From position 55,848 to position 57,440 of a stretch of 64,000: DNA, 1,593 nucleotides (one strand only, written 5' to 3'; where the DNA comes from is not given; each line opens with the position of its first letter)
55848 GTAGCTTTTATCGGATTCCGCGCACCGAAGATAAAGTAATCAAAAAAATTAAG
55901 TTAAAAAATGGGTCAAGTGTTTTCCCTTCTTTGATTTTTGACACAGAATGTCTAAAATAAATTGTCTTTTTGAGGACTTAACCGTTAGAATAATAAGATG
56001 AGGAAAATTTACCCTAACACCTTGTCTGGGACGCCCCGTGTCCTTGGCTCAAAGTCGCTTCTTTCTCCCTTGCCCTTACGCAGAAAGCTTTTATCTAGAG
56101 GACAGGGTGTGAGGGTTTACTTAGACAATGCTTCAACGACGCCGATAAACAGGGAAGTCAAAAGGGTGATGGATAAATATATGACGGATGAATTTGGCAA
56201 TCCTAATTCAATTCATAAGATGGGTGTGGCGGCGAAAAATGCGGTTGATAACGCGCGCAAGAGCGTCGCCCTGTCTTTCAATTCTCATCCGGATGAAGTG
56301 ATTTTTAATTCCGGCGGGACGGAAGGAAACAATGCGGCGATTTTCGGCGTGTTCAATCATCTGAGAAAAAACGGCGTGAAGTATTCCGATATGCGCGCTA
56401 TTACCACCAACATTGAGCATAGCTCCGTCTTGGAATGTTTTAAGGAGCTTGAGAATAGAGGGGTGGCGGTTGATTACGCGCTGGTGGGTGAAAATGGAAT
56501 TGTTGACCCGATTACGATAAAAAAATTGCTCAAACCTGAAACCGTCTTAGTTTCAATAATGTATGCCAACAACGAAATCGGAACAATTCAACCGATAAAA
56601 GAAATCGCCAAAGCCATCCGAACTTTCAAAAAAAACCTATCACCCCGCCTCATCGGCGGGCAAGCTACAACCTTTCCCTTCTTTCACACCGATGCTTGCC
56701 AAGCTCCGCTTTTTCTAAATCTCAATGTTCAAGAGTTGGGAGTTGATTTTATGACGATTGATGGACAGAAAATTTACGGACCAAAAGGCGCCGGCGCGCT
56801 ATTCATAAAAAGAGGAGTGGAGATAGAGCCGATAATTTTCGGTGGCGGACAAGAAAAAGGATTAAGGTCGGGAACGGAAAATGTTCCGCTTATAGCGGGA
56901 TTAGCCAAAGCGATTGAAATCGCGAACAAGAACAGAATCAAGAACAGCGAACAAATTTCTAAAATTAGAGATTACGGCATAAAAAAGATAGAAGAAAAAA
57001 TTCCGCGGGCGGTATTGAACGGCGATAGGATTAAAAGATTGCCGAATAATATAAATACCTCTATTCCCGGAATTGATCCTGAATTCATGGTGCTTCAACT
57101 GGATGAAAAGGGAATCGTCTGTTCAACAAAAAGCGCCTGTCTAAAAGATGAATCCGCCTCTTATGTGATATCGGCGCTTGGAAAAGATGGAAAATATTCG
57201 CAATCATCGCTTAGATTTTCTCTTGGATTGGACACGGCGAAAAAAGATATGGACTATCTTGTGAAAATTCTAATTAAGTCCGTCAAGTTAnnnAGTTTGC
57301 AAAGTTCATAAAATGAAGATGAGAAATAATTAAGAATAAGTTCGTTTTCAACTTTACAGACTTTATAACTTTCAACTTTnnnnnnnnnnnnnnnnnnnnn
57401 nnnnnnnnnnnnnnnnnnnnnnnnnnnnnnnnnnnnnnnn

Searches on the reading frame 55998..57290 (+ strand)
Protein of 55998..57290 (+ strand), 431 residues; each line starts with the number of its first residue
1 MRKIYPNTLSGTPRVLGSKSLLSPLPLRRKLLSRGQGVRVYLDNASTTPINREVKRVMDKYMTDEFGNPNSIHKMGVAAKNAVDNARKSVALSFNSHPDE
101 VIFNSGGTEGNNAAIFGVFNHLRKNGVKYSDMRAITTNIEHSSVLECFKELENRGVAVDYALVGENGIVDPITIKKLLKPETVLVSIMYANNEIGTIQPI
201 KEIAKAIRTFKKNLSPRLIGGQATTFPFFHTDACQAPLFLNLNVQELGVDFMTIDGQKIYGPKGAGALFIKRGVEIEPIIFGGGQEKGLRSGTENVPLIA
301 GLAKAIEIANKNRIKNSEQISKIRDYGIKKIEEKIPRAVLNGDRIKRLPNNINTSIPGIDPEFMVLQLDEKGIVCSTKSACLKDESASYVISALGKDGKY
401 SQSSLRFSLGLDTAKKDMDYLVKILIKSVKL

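Call 24: search_protein_families(library=pfam, proteins=[window:55998-57290:+], max_evalue=0.00001)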
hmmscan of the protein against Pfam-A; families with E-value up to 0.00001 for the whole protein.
window:55998-57290:+ (431 aa): 1 family
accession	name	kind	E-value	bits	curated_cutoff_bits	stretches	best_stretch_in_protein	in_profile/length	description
PF00266.25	Aminotran_5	-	2.5e-62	211.4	21.5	1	40-421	1-371/371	Aminotransferase class-V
